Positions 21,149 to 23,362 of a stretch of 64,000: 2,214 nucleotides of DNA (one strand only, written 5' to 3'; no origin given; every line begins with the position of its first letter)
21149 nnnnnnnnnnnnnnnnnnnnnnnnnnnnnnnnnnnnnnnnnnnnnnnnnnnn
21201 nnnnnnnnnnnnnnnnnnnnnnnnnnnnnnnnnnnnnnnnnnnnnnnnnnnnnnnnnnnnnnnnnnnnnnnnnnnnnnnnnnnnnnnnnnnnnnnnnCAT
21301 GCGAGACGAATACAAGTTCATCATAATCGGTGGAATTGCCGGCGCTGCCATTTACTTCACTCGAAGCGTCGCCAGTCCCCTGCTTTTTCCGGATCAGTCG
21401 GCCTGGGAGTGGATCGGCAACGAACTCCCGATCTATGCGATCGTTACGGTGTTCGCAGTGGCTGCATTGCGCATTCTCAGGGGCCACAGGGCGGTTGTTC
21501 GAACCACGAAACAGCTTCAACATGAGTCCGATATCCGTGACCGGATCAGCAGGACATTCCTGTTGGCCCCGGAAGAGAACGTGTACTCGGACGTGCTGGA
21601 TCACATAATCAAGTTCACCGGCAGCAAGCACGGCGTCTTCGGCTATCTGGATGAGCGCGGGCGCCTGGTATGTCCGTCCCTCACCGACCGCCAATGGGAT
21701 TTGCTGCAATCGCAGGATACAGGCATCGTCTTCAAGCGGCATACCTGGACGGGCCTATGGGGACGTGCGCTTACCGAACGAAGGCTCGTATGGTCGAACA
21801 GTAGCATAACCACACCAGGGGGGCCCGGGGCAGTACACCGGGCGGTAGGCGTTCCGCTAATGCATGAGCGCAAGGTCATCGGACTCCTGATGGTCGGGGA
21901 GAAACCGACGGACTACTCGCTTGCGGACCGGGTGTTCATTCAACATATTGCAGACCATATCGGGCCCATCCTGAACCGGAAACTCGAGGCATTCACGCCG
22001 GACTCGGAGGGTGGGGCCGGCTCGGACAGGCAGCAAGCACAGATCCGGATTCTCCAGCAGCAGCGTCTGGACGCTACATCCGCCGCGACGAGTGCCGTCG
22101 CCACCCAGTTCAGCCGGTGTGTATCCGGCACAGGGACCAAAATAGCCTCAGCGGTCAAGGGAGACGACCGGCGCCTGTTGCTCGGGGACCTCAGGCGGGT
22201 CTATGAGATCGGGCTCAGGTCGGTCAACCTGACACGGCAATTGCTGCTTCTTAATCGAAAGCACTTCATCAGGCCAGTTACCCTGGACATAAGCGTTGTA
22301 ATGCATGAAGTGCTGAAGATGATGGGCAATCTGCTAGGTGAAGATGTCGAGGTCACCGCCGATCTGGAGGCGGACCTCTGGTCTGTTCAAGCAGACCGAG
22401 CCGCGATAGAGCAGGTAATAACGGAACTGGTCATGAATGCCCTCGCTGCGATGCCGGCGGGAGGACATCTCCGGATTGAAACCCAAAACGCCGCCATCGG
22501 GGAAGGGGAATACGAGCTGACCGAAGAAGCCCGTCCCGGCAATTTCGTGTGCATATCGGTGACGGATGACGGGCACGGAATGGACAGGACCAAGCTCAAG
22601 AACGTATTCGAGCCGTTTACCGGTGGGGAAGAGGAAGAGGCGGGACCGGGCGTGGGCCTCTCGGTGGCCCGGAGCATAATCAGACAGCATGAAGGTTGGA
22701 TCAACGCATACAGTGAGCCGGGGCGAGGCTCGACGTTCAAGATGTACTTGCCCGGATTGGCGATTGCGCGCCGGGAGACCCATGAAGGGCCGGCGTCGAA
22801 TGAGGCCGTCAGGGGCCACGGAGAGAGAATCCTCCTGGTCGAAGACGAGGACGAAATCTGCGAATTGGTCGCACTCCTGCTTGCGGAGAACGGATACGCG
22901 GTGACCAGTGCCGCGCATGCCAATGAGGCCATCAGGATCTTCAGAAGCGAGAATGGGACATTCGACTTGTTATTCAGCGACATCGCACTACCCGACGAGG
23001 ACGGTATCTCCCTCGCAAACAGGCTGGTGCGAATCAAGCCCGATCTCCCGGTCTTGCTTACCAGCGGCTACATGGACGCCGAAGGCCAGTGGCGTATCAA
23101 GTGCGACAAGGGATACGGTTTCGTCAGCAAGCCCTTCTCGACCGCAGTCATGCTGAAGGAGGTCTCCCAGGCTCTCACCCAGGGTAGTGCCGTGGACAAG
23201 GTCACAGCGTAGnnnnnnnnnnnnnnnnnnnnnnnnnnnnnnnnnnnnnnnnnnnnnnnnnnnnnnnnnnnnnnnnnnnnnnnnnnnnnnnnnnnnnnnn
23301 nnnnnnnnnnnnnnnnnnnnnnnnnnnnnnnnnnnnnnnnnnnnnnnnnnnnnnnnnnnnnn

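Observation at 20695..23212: Translationally coupled pair: 2TM sensor-module protein plus hybrid kinase lacking the phospho-accepting histidine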

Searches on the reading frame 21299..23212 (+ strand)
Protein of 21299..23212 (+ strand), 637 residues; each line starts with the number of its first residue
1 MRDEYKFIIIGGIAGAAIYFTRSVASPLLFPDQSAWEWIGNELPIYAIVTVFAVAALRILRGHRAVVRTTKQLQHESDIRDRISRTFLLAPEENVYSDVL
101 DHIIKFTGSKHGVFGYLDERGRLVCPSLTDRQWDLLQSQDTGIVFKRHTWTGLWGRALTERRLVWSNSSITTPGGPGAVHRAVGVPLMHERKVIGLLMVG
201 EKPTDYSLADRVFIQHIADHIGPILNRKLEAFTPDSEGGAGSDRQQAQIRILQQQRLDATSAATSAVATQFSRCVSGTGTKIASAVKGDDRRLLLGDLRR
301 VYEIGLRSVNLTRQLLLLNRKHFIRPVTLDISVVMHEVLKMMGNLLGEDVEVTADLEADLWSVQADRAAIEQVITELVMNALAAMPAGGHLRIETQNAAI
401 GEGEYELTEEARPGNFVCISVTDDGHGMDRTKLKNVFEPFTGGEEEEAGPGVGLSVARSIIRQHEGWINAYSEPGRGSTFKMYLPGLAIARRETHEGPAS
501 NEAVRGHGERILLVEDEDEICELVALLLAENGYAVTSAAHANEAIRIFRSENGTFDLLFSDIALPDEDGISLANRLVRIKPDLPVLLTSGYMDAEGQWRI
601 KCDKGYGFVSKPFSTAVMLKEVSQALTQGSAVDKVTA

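Call 3: search_protein_families(library=pfam, proteins=[window:21299-23212:+], max_evalue=1)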
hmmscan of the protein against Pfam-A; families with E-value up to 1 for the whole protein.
window:21299-23212:+ (637 aa): 7 families
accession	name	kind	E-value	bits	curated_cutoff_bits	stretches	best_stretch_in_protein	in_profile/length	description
PF02518.31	HATPase_c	-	2.1e-21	76.8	26.4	1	366-485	2-108/111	Histidine kinase-, DNA gyrase B-, and HSP90-like ATPase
PF00072.30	Response_reg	-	4.5e-18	65.9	30.2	1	511-622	1-110/111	Response regulator receiver domain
PF13185.12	GAF_2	-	1.9e-16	60.9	28.6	1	92-225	4-135/136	GAF domain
PF01590.32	GAF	-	6.2e-06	27.2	22.4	1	93-222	3-130/133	GAF domain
PF13492.12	GAF_3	-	0.0011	19.8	27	1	161-222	58-124/129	GAF domain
PF13589.12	HATPase_c_3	-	0.0034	17.8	25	1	371-438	4-55/137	Histidine kinase-, DNA gyrase B-, and HSP90-like ATPase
PF13581.12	HATPase_c_2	-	0.032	14.7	27.4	1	365-463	27-111/127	Histidine kinase-like ATPase domain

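Call 10: find_homologous_proteins(query=window:21299-23212:+, max_evalue=1e-20)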
Query window:21299-23212:+ (637 aa): 2512 proteins with E <= 1e-20 among 8000 candidates; the best 120 are listed.
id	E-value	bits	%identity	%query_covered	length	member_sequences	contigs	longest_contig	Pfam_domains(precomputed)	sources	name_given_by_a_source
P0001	0.0e+0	1435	100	100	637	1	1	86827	PF13185.13,PF01590.33,PF02518.32,PF00072.31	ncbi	-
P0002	0.0e+0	1229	85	100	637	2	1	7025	PF13185.13,PF01590.33,PF02518.32,PF00072.31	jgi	jgi:signal transduction histidine kinase/CheY-like chemotaxis protein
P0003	0.0e+0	1141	80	100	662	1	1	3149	PF13185.13,PF02518.32,PF00072.31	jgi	jgi:signal transduction histidine kinase/ActR/RegA family two-component response regulator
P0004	0.0e+0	1021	71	100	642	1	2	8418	PF13185.13,PF02518.32,PF00072.31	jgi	jgi:signal transduction histidine kinase/ActR/RegA family two-component response regulator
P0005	7.2e-211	720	52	98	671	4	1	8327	PF13185.13,PF01590.33,PF02518.32,PF00072.31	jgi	-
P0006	1.6e-204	699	51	100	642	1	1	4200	PF13185.13,PF02518.32,PF00072.31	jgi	jgi:signal transduction histidine kinase/CheY-like chemotaxis protein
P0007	4.0e-122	427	38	93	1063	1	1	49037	PF08447.19,PF13426.14,PF13188.14,PF13185.13,PF01590.33,PF08448.17,PF02518.32,PF00512.32,PF00989.32,PF00072.31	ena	-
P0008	8.8e-96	340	42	60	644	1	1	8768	PF08447.19,PF13426.14,PF13188.14,PF08448.17,PF02518.32,PF00512.32,PF00989.32,PF00072.31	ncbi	-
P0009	4.6e-95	338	38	59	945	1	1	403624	PF08447.19,PF13426.14,PF13188.14,PF13185.13,PF24820.2,PF08670.18,PF08448.17,PF02518.32,PF00512.32,PF00989.32,PF00072.31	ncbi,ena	-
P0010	2.2e-88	316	42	60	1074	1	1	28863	PF08447.19,PF13426.14,PF13188.14,PF24820.2,PF08448.17,PF02518.32,PF00512.32,PF00989.32,PF00072.31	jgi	jgi:PAS domain S-box-containing protein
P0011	7.5e-88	314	34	87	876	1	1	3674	PF08447.19,PF13185.13,PF01590.33,PF02518.32,PF07694.18,PF00512.32,PF00072.31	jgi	jgi:PAS domain S-box-containing protein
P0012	3.3e-85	305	39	60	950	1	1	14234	PF08447.19,PF13426.14,PF13188.14,PF08448.17,PF02518.32,PF00512.32,PF00989.32,PF00072.31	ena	-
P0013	4.2e-84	301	40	60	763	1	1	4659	PF08447.19,PF13426.14,PF13188.14,PF24820.2,PF08448.17,PF02518.32,PF00512.32,PF00989.32,PF00072.31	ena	-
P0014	1.7e-78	283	38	60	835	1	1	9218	PF08447.19,PF13426.14,PF13188.14,PF08448.17,PF02518.32,PF00512.32,PF00989.32,PF00072.31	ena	-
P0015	1.2e-76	277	36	65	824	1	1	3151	PF08447.19,PF13185.13,PF01590.33,PF08448.17,PF02518.32,PF13492.13,PF00512.32,PF00989.32,PF00072.31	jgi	jgi:PAS domain S-box-containing protein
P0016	1.7e-74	270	35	60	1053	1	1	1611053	PF13426.14,PF13188.14,PF08448.17,PF02518.32,PF00512.32,PF00989.32,PF00072.31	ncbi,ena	-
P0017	1.5e-73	267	35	60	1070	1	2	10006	PF08447.19,PF13426.14,PF13188.14,PF13185.13,PF01590.33,PF08448.17,PF02518.32,PF00512.32,PF00989.32,PF00072.31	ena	-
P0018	2.5e-73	266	37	60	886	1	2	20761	PF08447.19,PF13426.14,PF13188.14,PF13185.13,PF01590.33,PF02518.32,PF13492.13,PF00512.32,PF00989.32,PF00072.31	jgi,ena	jgi:PAS domain S-box-containing protein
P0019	4.7e-73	265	38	59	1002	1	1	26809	PF08447.19,PF13426.14,PF13185.13,PF01590.33,PF08448.17,PF02518.32,PF13492.13,PF00512.32,PF00989.32,PF00072.31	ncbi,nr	ncbi:MAG: response regulator [Polyangiaceae bacterium]|nr:response regulator [Polyangiaceae bacteriu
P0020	1.0e-72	264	36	60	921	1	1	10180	PF13185.13,PF01590.33,PF08448.17,PF02518.32,PF13492.13,PF00512.32,PF00989.32,PF00072.31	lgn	-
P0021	2.0e-72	263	35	60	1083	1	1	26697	PF13426.14,PF13188.14,PF08448.17,PF02518.32,PF00512.32,PF00989.32,PF00072.31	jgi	jgi:PAS domain S-box-containing protein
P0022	1.0e-71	260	36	61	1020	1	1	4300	PF13426.14,PF13188.14,PF13185.13,PF01590.33,PF08448.17,PF02518.32,PF13492.13,PF00512.32,PF00989.32,PF00072.31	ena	-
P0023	1.8e-70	256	37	60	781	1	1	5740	PF08447.19,PF13426.14,PF13188.14,PF08448.17,PF02518.32,PF00512.32,PF00989.32,PF00072.31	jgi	jgi:two-component system cell cycle sensor histidine kinase/response regulator CckA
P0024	1.6e-69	253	35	58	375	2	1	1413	PF02518.32,PF00512.32,PF00072.31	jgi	jgi:ActR/RegA family two-component response regulator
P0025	4.6e-69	252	36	60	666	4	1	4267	PF13426.14,PF13188.14,PF02518.32,PF00512.32,PF00989.32,PF00072.31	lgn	-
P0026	1.3e-68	250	38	58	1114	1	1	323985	PF08447.19,PF13426.14,PF13188.14,PF13185.13,PF01590.33,PF08448.17,PF02518.32,PF13492.13,PF00512.32,PF00989.32,PF00072.31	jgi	jgi:PAS domain S-box-containing protein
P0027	1.5e-68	250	35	59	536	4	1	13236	PF02518.32,PF00512.32,PF00072.31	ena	-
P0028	4.2e-68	249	35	61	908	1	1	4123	PF13426.14,PF13188.14,PF00512.32,PF00072.31,PF00672.31,PF08447.19,PF17201.11,PF02743.25,PF08448.17,PF02518.32,PF08269.18,PF00989.32,PF17200.11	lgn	-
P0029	5.8e-68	248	32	74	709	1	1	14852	PF08447.19,PF02518.32,PF00512.32,PF00072.31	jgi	jgi:PAS domain S-box-containing protein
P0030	7.1e-68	248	34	60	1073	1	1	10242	PF13426.14,PF13188.14,PF08448.17,PF02518.32,PF00512.32,PF00989.32,PF00072.31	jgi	jgi:PAS domain S-box-containing protein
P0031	1.4e-67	247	36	60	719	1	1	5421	PF13426.14,PF13188.14,PF08448.17,PF02518.32,PF00512.32,PF00989.32,PF00072.31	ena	-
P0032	1.9e-67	246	34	60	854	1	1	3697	PF08447.19,PF13426.14,PF08448.17,PF02518.32,PF00512.32,PF00989.32,PF00072.31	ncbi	ncbi:MAG: response regulator [bacterium]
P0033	2.3e-67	246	37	60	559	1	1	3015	PF02518.32,PF00512.32,PF00072.31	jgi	-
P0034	2.6e-67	246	33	61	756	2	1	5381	PF13426.14,PF13185.13,PF01590.33,PF08448.17,PF02518.32,PF00512.32,PF00989.32,PF00072.31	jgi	-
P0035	4.4e-67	245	38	60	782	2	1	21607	PF13596.13,PF05227.20,PF08448.17,PF02518.32,PF00512.32,PF00072.31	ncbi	-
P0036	8.4e-67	244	34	60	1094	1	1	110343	PF13426.14,PF08448.17,PF02518.32,PF00512.32,PF00989.32,PF00072.31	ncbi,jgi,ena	jgi:PAS domain S-box-containing protein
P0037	1.0e-66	244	36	60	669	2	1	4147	PF13426.14,PF08448.17,PF02518.32,PF00512.32,PF00989.32,PF00072.31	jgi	jgi:PAS domain S-box-containing protein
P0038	2.5e-66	243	36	60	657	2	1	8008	PF08447.19,PF13426.14,PF13188.14,PF08448.17,PF02518.32,PF00512.32,PF00989.32,PF00072.31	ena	-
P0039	3.1e-66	242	34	62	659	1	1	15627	PF08447.19,PF13426.14,PF13188.14,PF08448.17,PF02518.32,PF00512.32,PF00989.32,PF00072.31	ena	-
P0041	3.5e-66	242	35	61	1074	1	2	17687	PF13596.13,PF08447.19,PF13426.14,PF13188.14,PF08448.17,PF02518.32,PF00512.32,PF00989.32,PF00072.31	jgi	jgi:PAS domain S-box-containing protein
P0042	4.3e-66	242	35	60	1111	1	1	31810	PF08447.19,PF13426.14,PF13188.14,PF08448.17,PF02518.32,PF00512.32,PF23198.2,PF00989.32,PF00072.31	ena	-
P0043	4.9e-66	242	33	61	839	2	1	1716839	PF05227.20,PF08448.17,PF02518.32,PF00512.32,PF00072.31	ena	-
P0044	4.9e-66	242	37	61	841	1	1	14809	PF08447.19,PF13426.14,PF13188.14,PF08448.17,PF02518.32,PF00512.32,PF00989.32,PF00072.31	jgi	jgi:PAS domain S-box-containing protein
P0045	7.8e-66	241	33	61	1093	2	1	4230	PF08447.19,PF13426.14,PF13188.14,PF13185.13,PF01590.33,PF08448.17,PF02518.32,PF00512.32,PF00989.32,PF00072.31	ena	-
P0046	8.1e-66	241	34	57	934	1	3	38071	PF08447.19,PF13426.14,PF13188.14,PF13185.13,PF01590.33,PF08448.17,PF02518.32,PF13492.13,PF00512.32,PF00989.32,PF00072.31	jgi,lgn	jgi:PAS domain S-box-containing protein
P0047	1.2e-65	240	36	60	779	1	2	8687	PF08447.19,PF13426.14,PF13188.14,PF08448.17,PF02518.32,PF00512.32,PF00989.32,PF00072.31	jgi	jgi:PAS domain S-box-containing protein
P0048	1.3e-65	240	36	61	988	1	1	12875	PF08447.19,PF13426.14,PF13188.14,PF13185.13,PF08448.17,PF02518.32,PF00512.32,PF00989.32,PF00072.31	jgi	-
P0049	1.8e-65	240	40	51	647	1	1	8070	PF08447.19,PF13426.14,PF13188.14,PF02518.32,PF00512.32,PF00989.32,PF00072.31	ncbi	-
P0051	1.9e-65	240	32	61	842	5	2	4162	PF05227.20,PF08448.17,PF02518.32,PF00512.32,PF00072.31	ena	-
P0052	2.0e-65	240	36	61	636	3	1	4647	PF13426.14,PF13188.14,PF02518.32,PF00512.32,PF00989.32,PF00072.31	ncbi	-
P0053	2.2e-65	240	36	60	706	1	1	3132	PF02518.32,PF00512.32,PF00072.31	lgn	-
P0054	2.4e-65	239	33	60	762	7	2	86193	PF08447.19,PF13426.14,PF13188.14,PF12860.14,PF24820.2,PF08448.17,PF02518.32,PF00512.32,PF00989.32,PF00072.31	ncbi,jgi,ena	-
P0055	2.5e-65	239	33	61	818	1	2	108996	PF08447.19,PF13426.14,PF13188.14,PF08448.17,PF02518.32,PF00512.32,PF00989.32,PF00072.31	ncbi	-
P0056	2.6e-65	239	34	61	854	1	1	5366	PF08447.19,PF13426.14,PF13185.13,PF08448.17,PF02518.32,PF00512.32,PF00989.32,PF00072.31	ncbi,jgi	-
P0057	4.0e-65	239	33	60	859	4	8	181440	PF13426.14,PF13188.14,PF05227.20,PF08448.17,PF02518.32,PF00512.32,PF00072.31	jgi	-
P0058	4.0e-65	239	36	64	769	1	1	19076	PF05227.20,PF08448.17,PF02518.32,PF00512.32,PF00989.32,PF00072.31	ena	-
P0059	5.6e-65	238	36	61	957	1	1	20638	PF08447.19,PF13426.14,PF13185.13,PF08448.17,PF02518.32,PF00512.32,PF00989.32,PF00072.31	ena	-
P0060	6.3e-65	238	37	60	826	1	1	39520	PF08447.19,PF13426.14,PF13188.14,PF24820.2,PF08448.17,PF02518.32,PF00512.32,PF00989.32,PF00072.31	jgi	-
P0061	6.4e-65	238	36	60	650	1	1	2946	PF08447.19,PF13188.14,PF08448.17,PF02518.32,PF00512.32,PF00989.32,PF00072.31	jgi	jgi:PAS domain S-box-containing protein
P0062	7.2e-65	238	34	60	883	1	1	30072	PF08447.19,PF13426.14,PF13188.14,PF12860.14,PF24820.2,PF08448.17,PF02518.32,PF00512.32,PF00989.32,PF00072.31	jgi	jgi:PAS domain S-box-containing protein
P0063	7.5e-65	238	34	60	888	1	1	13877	PF08447.19,PF13426.14,PF13188.14,PF13185.13,PF01590.33,PF08448.17,PF02518.32,PF13492.13,PF00512.32,PF00989.32,PF00072.31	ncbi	-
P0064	8.0e-65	238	37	61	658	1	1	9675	PF13426.14,PF13188.14,PF02518.32,PF00512.32,PF00072.31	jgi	jgi:PAS domain S-box-containing protein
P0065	8.2e-65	238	35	61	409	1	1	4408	PF02518.32,PF00512.32,PF00072.31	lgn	-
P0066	8.6e-65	238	36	60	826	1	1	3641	PF13426.14,PF13188.14,PF08448.17,PF02518.32,PF00512.32,PF00989.32,PF00072.31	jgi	jgi:hypothetical protein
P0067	9.7e-65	237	37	61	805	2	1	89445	PF08447.19,PF13426.14,PF13188.14,PF08448.17,PF02518.32,PF00512.32,PF00989.32,PF00072.31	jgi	-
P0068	9.7e-65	237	37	59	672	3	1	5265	PF13188.14,PF02518.32,PF00512.32,PF00989.32,PF00072.31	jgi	-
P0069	1.0e-64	237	35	58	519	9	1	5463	PF02518.32,PF00512.32,PF00072.31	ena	-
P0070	1.1e-64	237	35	59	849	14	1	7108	PF13188.14,PF05227.20,PF08448.17,PF02518.32,PF00512.32,PF00989.32,PF00072.31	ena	-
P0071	1.1e-64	237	36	60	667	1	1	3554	PF08447.19,PF13426.14,PF13188.14,PF08448.17,PF02518.32,PF00512.32,PF00989.32,PF00072.31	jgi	jgi:PAS domain S-box-containing protein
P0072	1.5e-64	237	34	60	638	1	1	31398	PF13426.14,PF13188.14,PF02518.32,PF00512.32,PF00989.32,PF00072.31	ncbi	-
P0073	1.7e-64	237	40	52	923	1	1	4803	PF08447.19,PF13426.14,PF13188.14,PF08448.17,PF02518.32,PF00512.32,PF00989.32,PF00072.31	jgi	jgi:PAS domain S-box-containing protein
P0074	1.9e-64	236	33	64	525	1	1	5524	PF02518.32,PF00512.32,PF00072.31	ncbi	-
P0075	1.9e-64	236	36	60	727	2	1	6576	PF08447.19,PF13426.14,PF13188.14,PF08448.17,PF02518.32,PF00512.32,PF00989.32,PF00072.31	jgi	jgi:PAS domain S-box-containing protein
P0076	2.0e-64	236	37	61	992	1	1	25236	PF00672.31,PF13426.14,PF13185.13,PF01590.33,PF02518.32,PF00512.32,PF00072.31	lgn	-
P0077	2.1e-64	236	33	61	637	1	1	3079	PF13188.14,PF02518.32,PF00512.32,PF00989.32,PF00072.31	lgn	-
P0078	2.4e-64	236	33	60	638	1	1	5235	PF13188.14,PF08448.17,PF02518.32,PF00512.32,PF00989.32,PF00072.31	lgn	-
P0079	2.4e-64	236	33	60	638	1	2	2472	PF13188.14,PF08448.17,PF02518.32,PF00512.32,PF00989.32,PF00072.31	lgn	-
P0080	3.1e-64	236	36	61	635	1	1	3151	PF13426.14,PF13188.14,PF02518.32,PF00512.32,PF00989.32,PF00072.31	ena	-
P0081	4.0e-64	235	34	60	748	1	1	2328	PF13188.14,PF13185.13,PF01590.33,PF08448.17,PF02518.32,PF00512.32,PF00989.32,PF00072.31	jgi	jgi:hypothetical protein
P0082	4.1e-64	235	38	61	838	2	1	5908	PF13426.14,PF02518.32,PF00512.32,PF00072.31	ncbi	ncbi:MAG: ATP-binding protein [Terriglobales bacterium]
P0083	4.7e-64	235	36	60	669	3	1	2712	PF13426.14,PF13188.14,PF08448.17,PF02518.32,PF00512.32,PF00989.32,PF00072.31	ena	-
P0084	6.3e-64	235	32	60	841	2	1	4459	PF05227.20,PF08448.17,PF02518.32,PF00512.32,PF00072.31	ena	-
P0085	6.8e-64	235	38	63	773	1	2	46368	PF08447.19,PF13426.14,PF13188.14,PF08448.17,PF02518.32,PF00512.32,PF00989.32,PF00072.31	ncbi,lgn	ncbi:MAG: PAS domain S-box protein [Candidatus Acidiferrales bacterium]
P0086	7.3e-64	235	36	60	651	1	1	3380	PF08447.19,PF13426.14,PF13188.14,PF02518.32,PF00512.32,PF00989.32,PF00072.31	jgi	jgi:two-component system, cell cycle sensor histidine kinase and response regulator CckA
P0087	7.9e-64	234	36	59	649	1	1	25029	PF13188.14,PF02518.32,PF00512.32,PF00989.32,PF00072.31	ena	-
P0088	8.7e-64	234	30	87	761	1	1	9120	PF13185.13,PF01590.33,PF02518.32,PF00512.32,PF00072.31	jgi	jgi:signal transduction histidine kinase/response regulator RpfG family c-di-GMP phosphodiesterase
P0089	9.0e-64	234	36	60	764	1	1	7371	PF08447.19,PF13426.14,PF13188.14,PF08448.17,PF02518.32,PF00512.32,PF00989.32,PF00072.31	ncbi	-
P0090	9.2e-64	234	34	60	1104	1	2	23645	PF08447.19,PF13426.14,PF13188.14,PF24820.2,PF08448.17,PF02518.32,PF00512.32,PF00989.32,PF00072.31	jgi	-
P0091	9.7e-64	234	34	60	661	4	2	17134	PF08447.19,PF13426.14,PF08448.17,PF02518.32,PF00512.32,PF00989.32,PF00072.31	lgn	-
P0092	1.0e-63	234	33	59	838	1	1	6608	PF05227.20,PF08448.17,PF02518.32,PF00512.32,PF00072.31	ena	-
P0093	1.1e-63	234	35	60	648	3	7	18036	PF08447.19,PF13426.14,PF08448.17,PF02518.32,PF00512.32,PF00989.32,PF00072.31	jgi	jgi:two-component system, cell cycle sensor histidine kinase and response regulator CckA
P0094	1.1e-63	234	36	61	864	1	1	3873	PF08447.19,PF13185.13,PF02518.32,PF00512.32,PF00072.31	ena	-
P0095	1.1e-63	234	41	53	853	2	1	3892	PF08447.19,PF13426.14,PF13188.14,PF12860.14,PF08448.17,PF02518.32,PF00512.32,PF00989.32,PF00072.31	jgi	jgi:two-component system, cell cycle sensor histidine kinase and response regulator CckA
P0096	1.2e-63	234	34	60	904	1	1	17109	PF08447.19,PF13426.14,PF13188.14,PF08448.17,PF02518.32,PF00512.32,PF00989.32,PF00072.31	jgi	jgi:PAS domain S-box-containing protein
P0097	1.2e-63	234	36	68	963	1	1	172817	PF05231.20,PF02518.32,PF00512.32,PF00072.31,PF03924.20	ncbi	-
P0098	1.3e-63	234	32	65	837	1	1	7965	PF08447.19,PF13426.14,PF13188.14,PF13185.13,PF01590.33,PF08448.17,PF02518.32,PF00512.32,PF00989.32,PF00072.31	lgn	-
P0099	1.3e-63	234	36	60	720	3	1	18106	PF13426.14,PF02518.32,PF00512.32,PF00989.32,PF00072.31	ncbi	ncbi:MAG: response regulator [Desulfobacteria bacterium]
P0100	1.4e-63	234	36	60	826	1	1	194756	PF08447.19,PF13426.14,PF13188.14,PF24820.2,PF08448.17,PF02518.32,PF00512.32,PF00989.32,PF00072.31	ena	-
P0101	1.4e-63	234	33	61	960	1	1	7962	PF08447.19,PF01590.33,PF02518.32,PF00512.32,PF00072.31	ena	-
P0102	1.5e-63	233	36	60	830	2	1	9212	PF13188.14,PF02518.32,PF00512.32,PF00072.31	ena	-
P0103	1.7e-63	233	37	60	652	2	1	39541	PF02518.32,PF00512.32,PF00072.31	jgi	-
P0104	1.8e-63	233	35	59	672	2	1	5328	PF13426.14,PF13188.14,PF02518.32,PF00512.32,PF00072.31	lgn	-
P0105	2.0e-63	233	31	91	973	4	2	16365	PF13188.14,PF05226.17,PF02518.32,PF00512.32,PF00072.31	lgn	-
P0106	2.3e-63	233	33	60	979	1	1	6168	PF08448.17,PF02518.32,PF00512.32,PF00072.31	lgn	-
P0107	2.3e-63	233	35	60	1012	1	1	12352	PF08447.19,PF13185.13,PF01590.33,PF08448.17,PF02518.32,PF13492.13,PF00512.32,PF00072.31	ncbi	ncbi:MAG TPA: response regulator [Thermoanaerobaculia bacterium]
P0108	2.4e-63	233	35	60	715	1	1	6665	PF08447.19,PF02518.32,PF00512.32,PF00072.31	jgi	jgi:signal transduction histidine kinase/ActR/RegA family two-component response regulator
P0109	2.5e-63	233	37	60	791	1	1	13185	PF05227.20,PF08448.17,PF02518.32,PF00512.32,PF00072.31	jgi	jgi:two-component system cell cycle sensor histidine kinase/response regulator CckA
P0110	2.5e-63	233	33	66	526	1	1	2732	PF02518.32,PF00512.32,PF00072.31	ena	-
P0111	2.5e-63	233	36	60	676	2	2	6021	PF08447.19,PF13426.14,PF12860.14,PF08448.17,PF02518.32,PF00512.32,PF00989.32,PF00072.31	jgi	jgi:PAS domain S-box-containing protein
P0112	2.6e-63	233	33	61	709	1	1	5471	PF08447.19,PF02518.32,PF00512.32,PF00072.31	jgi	jgi:two-component system cell cycle sensor histidine kinase/response regulator CckA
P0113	3.2e-63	232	37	60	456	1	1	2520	PF02518.32,PF00512.32,PF00072.31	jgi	jgi:two-component system cell cycle sensor histidine kinase/response regulator CckA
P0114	3.3e-63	232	34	59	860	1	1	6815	PF05227.20,PF08448.17,PF02518.32,PF00512.32,PF00072.31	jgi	jgi:PAS domain S-box-containing protein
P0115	3.4e-63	232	37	60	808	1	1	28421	PF05227.20,PF08448.17,PF02518.32,PF00512.32,PF00072.31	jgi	-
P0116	3.7e-63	232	35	60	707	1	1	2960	PF08447.19,PF02518.32,PF00512.32,PF00072.31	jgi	jgi:two-component system cell cycle sensor histidine kinase/response regulator CckA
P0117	3.9e-63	232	35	60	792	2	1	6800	PF05227.20,PF08448.17,PF02518.32,PF00512.32,PF00072.31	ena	-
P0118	4.0e-63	232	34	60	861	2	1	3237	PF05227.20,PF08448.17,PF02518.32,PF00512.32,PF00072.31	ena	-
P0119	4.2e-63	232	36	60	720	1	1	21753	PF13426.14,PF02518.32,PF00512.32,PF00989.32,PF00072.31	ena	-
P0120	4.2e-63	232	33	75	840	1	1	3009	PF08447.19,PF13185.13,PF01590.33,PF02518.32,PF13492.13,PF00512.32,PF00989.32,PF00072.31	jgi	jgi:PAS domain S-box-containing protein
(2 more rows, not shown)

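Call 13: find_encoding_contigs(protein=P0002, flank=6000, max_places=3)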
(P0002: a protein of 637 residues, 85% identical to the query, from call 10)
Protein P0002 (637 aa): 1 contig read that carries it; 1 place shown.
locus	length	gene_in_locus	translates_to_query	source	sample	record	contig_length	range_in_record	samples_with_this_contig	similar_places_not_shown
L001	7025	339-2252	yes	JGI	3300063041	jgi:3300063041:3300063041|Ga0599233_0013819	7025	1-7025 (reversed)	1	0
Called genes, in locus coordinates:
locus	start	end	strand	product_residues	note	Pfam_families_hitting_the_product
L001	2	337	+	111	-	?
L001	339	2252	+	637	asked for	PF01590:GAF (weak), PF13185:GAF_2, PF02518:HATPase_c, PF00072:Response_reg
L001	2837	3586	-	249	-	PF00072:Response_reg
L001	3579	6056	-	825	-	PF00989:PAS, PF08448:PAS_4, PF13426:PAS_9, PF00989:PAS, PF08448:PAS_4, PF13426:PAS_9 (weak), PF00512:HisKA, PF02518:HATPase_c, +2 more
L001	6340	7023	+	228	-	?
